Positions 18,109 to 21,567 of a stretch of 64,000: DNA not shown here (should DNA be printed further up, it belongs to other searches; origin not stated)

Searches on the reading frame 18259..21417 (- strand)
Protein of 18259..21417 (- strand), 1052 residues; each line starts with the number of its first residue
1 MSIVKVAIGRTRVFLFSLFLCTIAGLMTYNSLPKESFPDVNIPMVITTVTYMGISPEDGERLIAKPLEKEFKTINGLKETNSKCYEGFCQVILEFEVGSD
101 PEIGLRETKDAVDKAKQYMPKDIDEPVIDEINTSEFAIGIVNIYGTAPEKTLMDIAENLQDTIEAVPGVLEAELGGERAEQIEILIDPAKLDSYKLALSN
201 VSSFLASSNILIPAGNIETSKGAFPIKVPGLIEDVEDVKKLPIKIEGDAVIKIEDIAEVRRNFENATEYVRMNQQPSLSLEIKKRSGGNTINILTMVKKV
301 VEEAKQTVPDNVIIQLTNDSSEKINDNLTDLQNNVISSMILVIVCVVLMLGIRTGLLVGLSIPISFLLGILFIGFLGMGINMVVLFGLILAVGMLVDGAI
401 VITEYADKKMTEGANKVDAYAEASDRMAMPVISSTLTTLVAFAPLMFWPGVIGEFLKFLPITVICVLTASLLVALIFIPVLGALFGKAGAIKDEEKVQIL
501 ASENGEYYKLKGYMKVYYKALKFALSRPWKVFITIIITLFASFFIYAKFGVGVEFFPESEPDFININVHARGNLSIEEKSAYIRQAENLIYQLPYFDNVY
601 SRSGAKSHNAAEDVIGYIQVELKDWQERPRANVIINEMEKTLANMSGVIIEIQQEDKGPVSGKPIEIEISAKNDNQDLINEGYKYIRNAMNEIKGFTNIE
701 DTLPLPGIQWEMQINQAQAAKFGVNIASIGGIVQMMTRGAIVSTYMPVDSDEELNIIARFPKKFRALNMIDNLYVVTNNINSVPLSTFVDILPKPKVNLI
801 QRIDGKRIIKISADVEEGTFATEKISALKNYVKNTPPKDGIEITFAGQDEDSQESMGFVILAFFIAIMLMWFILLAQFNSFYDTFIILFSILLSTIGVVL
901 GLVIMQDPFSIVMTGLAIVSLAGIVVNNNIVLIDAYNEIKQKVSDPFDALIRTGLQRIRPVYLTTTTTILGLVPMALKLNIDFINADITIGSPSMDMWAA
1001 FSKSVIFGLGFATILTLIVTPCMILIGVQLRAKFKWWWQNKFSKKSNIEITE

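Call 63: find_encoding_contigs(protein=window:18259-21417:-, flank=4000, max_places=10)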
Protein window:18259-21417:- (1052 aa): 2 contigs read that carry it; 2 places shown.
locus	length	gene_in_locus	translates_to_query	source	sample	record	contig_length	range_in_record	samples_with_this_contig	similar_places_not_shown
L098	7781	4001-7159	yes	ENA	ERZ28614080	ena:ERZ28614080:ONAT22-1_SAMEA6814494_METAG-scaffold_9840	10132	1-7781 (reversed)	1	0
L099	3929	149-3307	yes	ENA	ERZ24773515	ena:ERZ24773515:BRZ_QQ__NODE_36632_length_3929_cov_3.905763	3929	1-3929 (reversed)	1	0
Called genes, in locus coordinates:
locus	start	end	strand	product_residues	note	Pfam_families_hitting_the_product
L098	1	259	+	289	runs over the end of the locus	PF02881:SRP54_N, PF13207:AAA_17 (faint), PF13604:AAA_30 (faint), PF00448:SRP54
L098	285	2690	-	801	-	PF00133:tRNA-synt_1, PF01406:tRNA-synt_1e (faint), PF09334:tRNA-synt_1g, PF13603:tRNA-synt_1_2, PF00133:tRNA-synt_1, PF09334:tRNA-synt_1g (weak), PF08264:Anticodon_1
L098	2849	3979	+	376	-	PF25917:BSH_RND (faint), PF25919:BSH_CusB (weak), PF25973:BSH_CzcB, PF25954:Beta-barrel_RND_2 (weak)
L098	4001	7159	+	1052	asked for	PF00873:ACR_tran, PF03176:MMPL (weak)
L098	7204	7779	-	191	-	?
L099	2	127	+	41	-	?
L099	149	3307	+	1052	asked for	PF00873:ACR_tran, PF03176:MMPL (weak)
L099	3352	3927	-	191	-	?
